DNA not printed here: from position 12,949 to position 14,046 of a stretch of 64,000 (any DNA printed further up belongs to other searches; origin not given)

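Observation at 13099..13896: Solitary MvaI/BcnI-family restriction-endonuclease-like gene beside the tRNA pair, with no methyltransferase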

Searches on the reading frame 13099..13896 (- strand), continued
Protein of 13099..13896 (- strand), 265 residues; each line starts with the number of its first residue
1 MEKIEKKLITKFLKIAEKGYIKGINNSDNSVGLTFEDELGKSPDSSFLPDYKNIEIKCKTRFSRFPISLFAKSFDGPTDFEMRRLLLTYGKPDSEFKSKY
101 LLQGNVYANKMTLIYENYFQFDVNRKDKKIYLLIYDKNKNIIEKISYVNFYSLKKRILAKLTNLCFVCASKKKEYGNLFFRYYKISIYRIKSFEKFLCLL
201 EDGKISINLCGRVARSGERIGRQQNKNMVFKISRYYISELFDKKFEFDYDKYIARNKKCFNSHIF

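Call 22: find_related_loci(query=A1, collection=genome_contigs, flank=10000)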
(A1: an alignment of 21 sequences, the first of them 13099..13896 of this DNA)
Query A1 (265 aa) in genome_contigs; peptide patterns used: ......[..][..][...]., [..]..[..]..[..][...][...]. (x = any residue, [..] = any of these).
197 stretches matched a pattern; 90 encode a relative of the query (tblastn E <= 1e-3); the best 80 are kept; 80 distinct loci.
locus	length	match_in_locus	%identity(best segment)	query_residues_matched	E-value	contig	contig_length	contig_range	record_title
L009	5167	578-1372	99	1-265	6e-175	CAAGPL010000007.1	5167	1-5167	MAG TPA_asm: Bacilli bacterium, isolate HGM10825, WGS project CAAGPL010000000 data, contig: SRS820607_84_k75_14737, whol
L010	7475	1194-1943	59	1-250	8e-95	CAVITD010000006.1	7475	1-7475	uncultured Eubacteriales bacterium isolate H07681-L1_cleanbin_000053 genome assembly, contig: Spades_H07681-L1_contig_64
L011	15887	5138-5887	59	1-250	7e-95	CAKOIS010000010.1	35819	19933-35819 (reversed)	MAG: uncultured Bacilli bacterium isolate REFINED_METABAT215_TOP10_CONTIGS_1500_ASSEMBLY_K77_MERGED__Hadza_MoBio_hadza-A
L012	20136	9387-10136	59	1-250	4e-94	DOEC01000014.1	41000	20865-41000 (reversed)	MAG TPA_asm: Bacillota bacterium isolate UBA11492 contig_2821, whole genome shotgun sequence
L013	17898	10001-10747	55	1-249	4e-84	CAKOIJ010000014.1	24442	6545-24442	MAG: uncultured Bacilli bacterium isolate REFINED_METABAT215_TOP10_CONTIGS_1500_ASSEMBLY_K77_MERGED__Nepal_MoBio_Fiber-H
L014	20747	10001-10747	53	1-249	4e-83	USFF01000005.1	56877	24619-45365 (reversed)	uncultured Tenericutes bacterium isolate UMGS1658 genome assembly, contig: NODE_138_length_56877_cov_26.425047, whole ge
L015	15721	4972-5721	51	1-250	8e-78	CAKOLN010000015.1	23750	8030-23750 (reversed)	MAG: uncultured Bacilli bacterium isolate REFINED_METABAT215_TOP10_CONTIGS_1500_ASSEMBLY_K77_MERGED__Hadza_MoBio_hadza-A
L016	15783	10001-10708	53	8-242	9e-74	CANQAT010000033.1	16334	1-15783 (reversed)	MAG: uncultured Bacilli bacterium isolate Lapin-002__bin26 genome assembly, contig: Lapin-002__NODE_4590_length_16334_co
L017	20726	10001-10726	51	1-242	2e-71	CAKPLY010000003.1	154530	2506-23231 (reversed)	MAG: uncultured Bacilli bacterium isolate REFINED_METABAT215_TOP10_CONTIGS_1500_ASSEMBLY_K77_MERGED__Hadza_MoBio_hadza-E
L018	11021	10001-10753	47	1-250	1e-65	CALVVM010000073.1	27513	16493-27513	MAG: uncultured Bacilli bacterium isolate E08__bin130 genome assembly, contig: E08__k127_5336560, whole genome shotgun s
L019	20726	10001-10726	50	8-250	3e-67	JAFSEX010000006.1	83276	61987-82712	MAG: Bacilli bacterium isolate RGIG3080 Goat_Rectum-5__c54341, whole genome shotgun sequence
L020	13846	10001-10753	46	1-251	8e-65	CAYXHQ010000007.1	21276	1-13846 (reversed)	MAG TPA_asm: uncultured Muribaculaceae bacterium isolate SRP192927_co1_146 genome assembly, contig: NODE_4853_length_212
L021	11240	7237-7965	51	8-248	3e-64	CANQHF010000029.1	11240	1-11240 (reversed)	MAG: uncultured Bacilli bacterium isolate Lapin-030__bin25 genome assembly, contig: Lapin-030__NODE_7692_length_11240_co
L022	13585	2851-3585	46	6-250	2e-63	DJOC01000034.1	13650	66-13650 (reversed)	MAG TPA_asm: Bacillales bacterium UBA6448 UBA6448_contig_2874, whole genome shotgun sequence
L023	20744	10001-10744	48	6-252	7e-63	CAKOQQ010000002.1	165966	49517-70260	MAG: uncultured Bacilli bacterium isolate REFINED_METABAT215_TOP10_CONTIGS_1500_ASSEMBLY_K77_MERGED__Hadza_PheChl_Fiber-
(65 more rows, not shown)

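Call 29: search_solved_structures(query=A1, max_evalue=10, show_alignments=4)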
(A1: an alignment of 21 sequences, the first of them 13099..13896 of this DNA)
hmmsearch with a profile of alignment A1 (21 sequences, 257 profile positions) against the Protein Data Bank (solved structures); distinct sequences matched with E-value up to 10: 6.
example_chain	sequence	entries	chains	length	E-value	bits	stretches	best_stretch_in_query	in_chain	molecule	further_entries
2oa9_A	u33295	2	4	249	8.9e-37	130.3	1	4-240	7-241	R.MvaI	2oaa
2odh_A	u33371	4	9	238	0.018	17.8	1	5-217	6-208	R.BcnI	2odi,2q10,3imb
3g17_A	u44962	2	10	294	0.44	13.3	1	157-216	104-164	Similar to 2-dehydropantoate 2-reductase | 2-dehydropantoate 2-reductase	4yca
4s3m_A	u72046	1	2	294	0.44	13.3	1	157-216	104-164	2-dehydropantoate 2-reductase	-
5f7p_E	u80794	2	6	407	1.3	11.7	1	110-153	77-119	Lmo0178 protein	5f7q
5f7r_E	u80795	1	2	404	1.7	11.4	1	110-153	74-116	Lmo0178 protein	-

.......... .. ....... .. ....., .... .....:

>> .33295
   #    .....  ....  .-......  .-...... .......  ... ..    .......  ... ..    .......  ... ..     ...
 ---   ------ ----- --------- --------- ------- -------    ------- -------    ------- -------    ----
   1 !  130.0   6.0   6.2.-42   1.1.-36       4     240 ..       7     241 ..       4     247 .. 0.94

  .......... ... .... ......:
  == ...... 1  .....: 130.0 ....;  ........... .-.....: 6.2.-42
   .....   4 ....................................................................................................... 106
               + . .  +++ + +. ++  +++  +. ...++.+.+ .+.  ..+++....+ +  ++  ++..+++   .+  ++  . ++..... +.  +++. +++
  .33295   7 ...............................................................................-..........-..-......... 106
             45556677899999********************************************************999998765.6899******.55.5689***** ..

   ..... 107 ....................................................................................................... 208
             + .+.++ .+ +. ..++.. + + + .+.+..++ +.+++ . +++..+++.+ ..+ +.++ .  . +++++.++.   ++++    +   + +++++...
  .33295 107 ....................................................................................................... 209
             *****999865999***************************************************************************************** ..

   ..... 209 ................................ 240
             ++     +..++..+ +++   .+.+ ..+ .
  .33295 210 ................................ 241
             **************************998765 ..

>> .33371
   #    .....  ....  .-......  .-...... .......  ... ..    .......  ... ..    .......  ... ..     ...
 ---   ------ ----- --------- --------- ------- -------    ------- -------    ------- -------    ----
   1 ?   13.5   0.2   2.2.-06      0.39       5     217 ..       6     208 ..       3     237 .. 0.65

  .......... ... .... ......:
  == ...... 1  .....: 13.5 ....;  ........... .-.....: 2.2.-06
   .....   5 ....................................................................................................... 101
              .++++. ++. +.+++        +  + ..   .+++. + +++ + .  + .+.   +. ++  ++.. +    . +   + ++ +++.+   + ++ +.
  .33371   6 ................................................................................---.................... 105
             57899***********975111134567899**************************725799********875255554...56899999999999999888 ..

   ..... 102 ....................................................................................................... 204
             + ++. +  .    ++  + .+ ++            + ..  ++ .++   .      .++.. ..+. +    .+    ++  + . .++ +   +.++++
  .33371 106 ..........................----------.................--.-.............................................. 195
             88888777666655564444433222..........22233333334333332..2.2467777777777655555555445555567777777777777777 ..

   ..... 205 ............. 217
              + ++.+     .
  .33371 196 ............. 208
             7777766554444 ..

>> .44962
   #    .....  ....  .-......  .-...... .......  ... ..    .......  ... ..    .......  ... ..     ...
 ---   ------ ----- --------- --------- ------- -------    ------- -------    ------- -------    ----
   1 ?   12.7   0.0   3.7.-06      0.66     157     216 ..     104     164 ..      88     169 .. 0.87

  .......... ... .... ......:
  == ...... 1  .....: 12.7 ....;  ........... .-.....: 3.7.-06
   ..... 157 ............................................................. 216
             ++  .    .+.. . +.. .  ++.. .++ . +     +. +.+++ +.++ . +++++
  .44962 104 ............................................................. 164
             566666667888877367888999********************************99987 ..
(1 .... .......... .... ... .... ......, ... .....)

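Call 42: search_dna_similar(query=window:13099-13896:-, collection=phages, mode=protein, max_evalue=0.001)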
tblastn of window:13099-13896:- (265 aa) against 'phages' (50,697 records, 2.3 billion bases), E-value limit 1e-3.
Records with a match: 1; places in all: 1; records where one place covers at least 80% of the query: 1.
Best place of each record, by identity: <60% 1.
By first word of the organism name: Marine 1.
By host as written in the record: - 1.
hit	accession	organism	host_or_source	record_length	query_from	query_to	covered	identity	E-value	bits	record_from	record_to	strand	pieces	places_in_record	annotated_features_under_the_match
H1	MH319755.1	Marine virus AG-345-L05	single cell amplified by WGA-X; seawater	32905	7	244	90%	27.9%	2e-9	64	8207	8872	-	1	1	record has no annotation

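Call 43: search_dna_similar(query=window:13099-13896:-, collection=plasmids, mode=protein, max_evalue=0.001)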
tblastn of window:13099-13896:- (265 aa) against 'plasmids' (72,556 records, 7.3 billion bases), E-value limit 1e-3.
Records with a match: 10; places in all: 10; records where one place covers at least 80% of the query: 10.
Best place of each record, by identity: <60% 10.
By first word of the organism name: Clostridium 2; Methanobacterium 1; Parabacteroides 1; Photobacterium 1; Liquorilactobacillus 1; Latilactobacillus 1; Geobacillus 1; Macrococcoides 1; Acinetobacter 1.
By predicted mobility (MOB-suite, as given by PLSDB): non-mobilizable 6; conjugative 4.
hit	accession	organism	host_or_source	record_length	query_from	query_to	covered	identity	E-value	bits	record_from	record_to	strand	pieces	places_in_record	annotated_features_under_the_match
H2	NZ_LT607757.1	Methanobacterium congolense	-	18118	12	242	87%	28.5%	2e-16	86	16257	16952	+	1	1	MvaI/BcnI family restriction endonuclease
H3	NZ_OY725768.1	Parabacteroides distasonis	-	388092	8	232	85%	29.1%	2e-13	77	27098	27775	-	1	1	MvaI/BcnI restriction endonuclease family protein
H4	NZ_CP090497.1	Photobacterium damselae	Seriola lalandi,Cell culture,Caudal ...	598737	3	242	91%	25.8%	5e-7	58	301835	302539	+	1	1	MvaI/BcnI family restriction endonuclease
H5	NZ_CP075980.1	Clostridium perfringens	feces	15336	7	233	86%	26.7%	1e-7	59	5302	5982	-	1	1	MvaI/BcnI family restriction endonuclease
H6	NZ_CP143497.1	Clostridium perfringens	pig,fecal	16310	7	233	86%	26.7%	1e-7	59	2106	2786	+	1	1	MvaI/BcnI family restriction endonuclease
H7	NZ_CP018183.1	Liquorilactobacillus nagelii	cell culture,water kefir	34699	18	232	81%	28.1%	2e-10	68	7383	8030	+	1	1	MvaI/BcnI family restriction endonuclease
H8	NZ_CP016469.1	Latilactobacillus curvatus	cell culture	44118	18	232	81%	28.1%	2e-9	65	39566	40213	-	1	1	MvaI/BcnI family restriction endonuclease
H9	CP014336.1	Geobacillus thermoleovorans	Single cell,soil near hot water effluent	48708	6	237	88%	25.8%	3e-8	62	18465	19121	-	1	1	hypothetical protein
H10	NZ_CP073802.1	Macrococcoides caseolyticum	cattle,pure culture,nasal swab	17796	15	233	83%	27.2%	9e-16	84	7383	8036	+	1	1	MvaI/BcnI family restriction endonuclease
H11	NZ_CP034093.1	Acinetobacter baumannii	Homo sapiens,sputum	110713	7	250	92%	23.5%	3e-4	49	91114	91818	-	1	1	MvaI/BcnI family restriction endonuclease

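Call 46: get_annotated_region(hit=H10, flank=4000)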
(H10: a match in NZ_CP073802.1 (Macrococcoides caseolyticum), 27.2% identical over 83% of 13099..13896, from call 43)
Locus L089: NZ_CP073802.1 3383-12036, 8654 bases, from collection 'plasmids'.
description: Macrococcoides caseolyticum strain 19Msa198 plasmid p19Msa198-1, complete sequence
organism: Macrococcoides caseolyticum (NCBI taxid 69966)
taxonomy: Bacteria; Bacillota; Bacilli; Bacillales; Staphylococcaceae; Macrococcoides; Macrococcoides caseolyticum
host: -; source: cattle,pure culture,nasal swab; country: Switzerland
typing (MOB-suite, as given by PLSDB): non-mobilizable
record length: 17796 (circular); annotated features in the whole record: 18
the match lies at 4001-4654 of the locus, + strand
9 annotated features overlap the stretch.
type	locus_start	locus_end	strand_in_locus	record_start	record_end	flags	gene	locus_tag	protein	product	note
CDS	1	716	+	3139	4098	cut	-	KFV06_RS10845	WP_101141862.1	IS30 family transposase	-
CDS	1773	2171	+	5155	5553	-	mobV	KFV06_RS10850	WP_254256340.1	MobV family relaxase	GO:0006310 - DNA recombination [Evidence IEA]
CDS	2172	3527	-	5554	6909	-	-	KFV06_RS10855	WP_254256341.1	hypothetical protein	-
CDS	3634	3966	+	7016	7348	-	-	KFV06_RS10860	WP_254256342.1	hypothetical protein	-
CDS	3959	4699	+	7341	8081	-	-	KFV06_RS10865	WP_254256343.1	MvaI/BcnI family restriction endonuclease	-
CDS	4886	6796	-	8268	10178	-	-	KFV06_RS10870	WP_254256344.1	MobA/MobL family protein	-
CDS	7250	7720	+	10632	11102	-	-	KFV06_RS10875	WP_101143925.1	hypothetical protein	-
CDS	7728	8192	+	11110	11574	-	-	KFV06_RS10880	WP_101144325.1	hypothetical protein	-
CDS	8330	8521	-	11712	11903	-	-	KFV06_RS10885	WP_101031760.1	hypothetical protein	-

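Call 47: get_annotated_region(hit=H2, flank=4000)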
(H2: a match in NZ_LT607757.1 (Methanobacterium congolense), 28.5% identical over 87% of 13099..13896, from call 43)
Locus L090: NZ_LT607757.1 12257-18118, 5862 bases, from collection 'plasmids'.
description: Methanobacterium congolense isolate Buetzberg plasmid II, complete sequence
organism: Methanobacterium congolense (NCBI taxid 118062)
taxonomy: Archaea; Euryarchaeota; Methanobacteria; Methanobacteriales; Methanobacteriaceae; Methanobacterium; Methanobacterium congolense
host: -; source: -; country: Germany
typing (MOB-suite, as given by PLSDB): non-mobilizable
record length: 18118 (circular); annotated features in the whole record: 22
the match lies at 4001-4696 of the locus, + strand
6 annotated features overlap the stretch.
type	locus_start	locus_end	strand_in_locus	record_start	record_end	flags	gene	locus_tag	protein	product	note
CDS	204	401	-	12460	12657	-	-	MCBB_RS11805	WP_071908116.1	hypothetical protein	-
CDS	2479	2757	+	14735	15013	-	-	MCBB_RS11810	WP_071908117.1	hypothetical protein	-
CDS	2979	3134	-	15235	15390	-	-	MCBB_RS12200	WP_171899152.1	hypothetical protein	-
CDS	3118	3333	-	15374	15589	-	-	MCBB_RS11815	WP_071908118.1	hypothetical protein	-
CDS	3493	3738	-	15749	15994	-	-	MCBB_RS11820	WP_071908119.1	hypothetical protein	-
CDS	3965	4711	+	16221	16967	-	-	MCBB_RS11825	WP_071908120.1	MvaI/BcnI family restriction endonuclease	-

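Call 48: get_annotated_region(hit=H7, flank=4000)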
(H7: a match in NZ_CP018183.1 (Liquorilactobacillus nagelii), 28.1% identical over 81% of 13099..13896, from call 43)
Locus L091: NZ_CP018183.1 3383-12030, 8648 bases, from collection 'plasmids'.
description: Liquorilactobacillus nagelii strain TMW 1.1827 plasmid pL11827-3, complete sequence
organism: Liquorilactobacillus nagelii (NCBI taxid 82688)
taxonomy: Bacteria; Bacillota; Bacilli; Lactobacillales; Lactobacillaceae; Liquorilactobacillus; Liquorilactobacillus nagelii
host: -; source: cell culture,water kefir; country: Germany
typing (MOB-suite, as given by PLSDB): conjugative; replicon rep_cluster_778; relaxase MOBQ; mating-pair formation MPF_T
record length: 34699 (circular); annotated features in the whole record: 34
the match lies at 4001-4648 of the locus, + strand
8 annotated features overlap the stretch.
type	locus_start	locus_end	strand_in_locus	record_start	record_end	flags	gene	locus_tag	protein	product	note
CDS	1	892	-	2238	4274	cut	-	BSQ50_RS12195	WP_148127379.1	KUP/HAK/KT family potassium transporter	-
CDS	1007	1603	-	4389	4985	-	-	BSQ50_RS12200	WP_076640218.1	recombinase family protein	GO:0006310 - DNA recombination [Evidence IEA]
CDS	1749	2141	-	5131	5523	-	-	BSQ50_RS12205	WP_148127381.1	hypothetical protein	-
CDS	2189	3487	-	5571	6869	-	-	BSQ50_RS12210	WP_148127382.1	DNA methyltransferase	GO:0006306 - DNA methylation [Evidence IEA]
CDS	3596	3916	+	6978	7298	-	-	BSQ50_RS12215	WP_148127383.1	helix-turn-helix transcriptional regulator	-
CDS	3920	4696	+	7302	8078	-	-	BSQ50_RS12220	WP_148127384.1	MvaI/BcnI family restriction endonuclease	-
CDS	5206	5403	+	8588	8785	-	-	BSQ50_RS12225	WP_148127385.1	hypothetical protein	-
CDS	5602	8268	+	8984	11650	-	-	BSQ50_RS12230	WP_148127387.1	AAA family ATPase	-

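Call 53: predict_structure(alignment_id=A1)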
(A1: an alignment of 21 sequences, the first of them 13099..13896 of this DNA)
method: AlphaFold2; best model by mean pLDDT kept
length: 265 residues; sequences in the alignment: 21
mean_pLDDT: 88.9   pTM: 0.83
mean pLDDT of the five models: 88.9, 88.4, 88.0, 87.7, 84.4
residues with pLDDT >= 90: 179; 70-90: 67; 50-70: 14; < 50: 5
segments of 3 or more residues with pLDDT < 50: 262-265
pLDDT, mean of each block of 10 residues (from residue 1): 87 95 86 90 63 87 84 78 91 91 95 97 97 97 95 92 93 93 96 97 96 85 86 94 95 76 43
secondary structure, 60 per line:
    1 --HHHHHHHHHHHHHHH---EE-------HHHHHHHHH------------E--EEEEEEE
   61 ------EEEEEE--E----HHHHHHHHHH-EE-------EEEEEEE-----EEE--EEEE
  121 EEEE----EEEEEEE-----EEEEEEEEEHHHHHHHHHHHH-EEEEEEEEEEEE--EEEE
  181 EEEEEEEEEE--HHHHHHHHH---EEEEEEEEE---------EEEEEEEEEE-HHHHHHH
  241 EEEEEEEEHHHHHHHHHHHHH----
elements in order: H3-17 H30-38 E54-60 E67-72 H80-89 E100-106 E112-114 E117-124 E129-135 E141-149 H150-161 E163-174 E177-190 H193-201 E205-213 E223-232 H234-240 E241-248 H249-261

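Call 55: fold_search(model_id=the predicted structure, library=pdb)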
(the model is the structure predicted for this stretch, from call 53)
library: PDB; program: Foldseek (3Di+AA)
matches with E <= 10: 999; with E <= 0.001: 6
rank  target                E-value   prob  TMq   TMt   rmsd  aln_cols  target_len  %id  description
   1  2oaa_B                1.3e-23  1.00  0.86  0.91   1.7       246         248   24  Restriction endonuclease MvaI-cognate DNA substrate complex (released 2007-02-20)
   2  2oaa_A                1.7e-23  1.00  0.86  0.92   1.7       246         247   24  Restriction endonuclease MvaI-cognate DNA substrate complex (released 2007-02-20)
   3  2oa9_A                2.5e-18  1.00  0.58  0.61   7.2       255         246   21  Restriction endonuclease MvaI in the absence of DNA (released 2007-02-20)
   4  2oa9_B                1.7e-15  1.00  0.53  0.61   7.5       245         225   22  Restriction endonuclease MvaI in the absence of DNA (released 2007-02-20)
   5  2odh                  4.4e-11  1.00  0.62  0.69   5.4       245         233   18  Restriction Endonuclease BCNI in the Absence of DNA (released 2007-03-20)
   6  2odi_A                6.5e-11  1.00  0.66  0.72   4.3       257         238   19  Restriction Endonuclease BCNI-Cognate DNA Substrate Complex (released 2007-03-20)
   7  2aor_B                3.3e-02  0.77  0.33  0.38  12.2       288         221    9  Crystal structure of MutH-hemimethylated DNA complex (released 2005-10-11)
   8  8chu_B                3.3e-02  0.25  0.13  0.23  15.4       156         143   10  Crystal structure of human PURA repeat I-II K97E mutant (released 2024-02-21)
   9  3msw                  4.2e-02  0.15  0.10  0.18  16.5       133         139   10  Crystal structure of a Protein with unknown function (BF3112) from Bacteroides fragilis NCTC 9343 at 1.90 A resolution (released 2010-06-09)
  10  1ww4_A                9.8e-02  0.15  0.15  0.22  16.4       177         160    8  Agrocybe cylindracea galectin complexed with NeuAca2-3lactose (released 2005-08-23)
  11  2aoq_A                1.4e-01  0.57  0.33  0.38   9.1       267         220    9  Crystal structure of MutH-unmethylated DNA complex (released 2005-10-11)
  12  9g33_UH               1.6e-01  0.08  0.09  0.05  16.1       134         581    8  Stalled 90S - Utp23-Krr1-deltaC3 (released 2025-06-18)
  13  7sfn_A                1.7e-01  0.18  0.14  0.21  15.1       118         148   10  Crystal structure of OlmO, a spirocyclase involved in the biosynthesis of oligomycin (released 2022-08-17)
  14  2zgs_B                1.7e-01  0.15  0.14  0.20  14.5       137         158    9  Crystal structure of Agrocybe aegerita lectin AAL mutant L47A (released 2009-01-20)
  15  8tvi_A                1.7e-01  0.10  0.11  0.07  18.0       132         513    9  Langya Virus G glycoprotein (LayV G) with stabilizing mutations (released 2024-05-01)
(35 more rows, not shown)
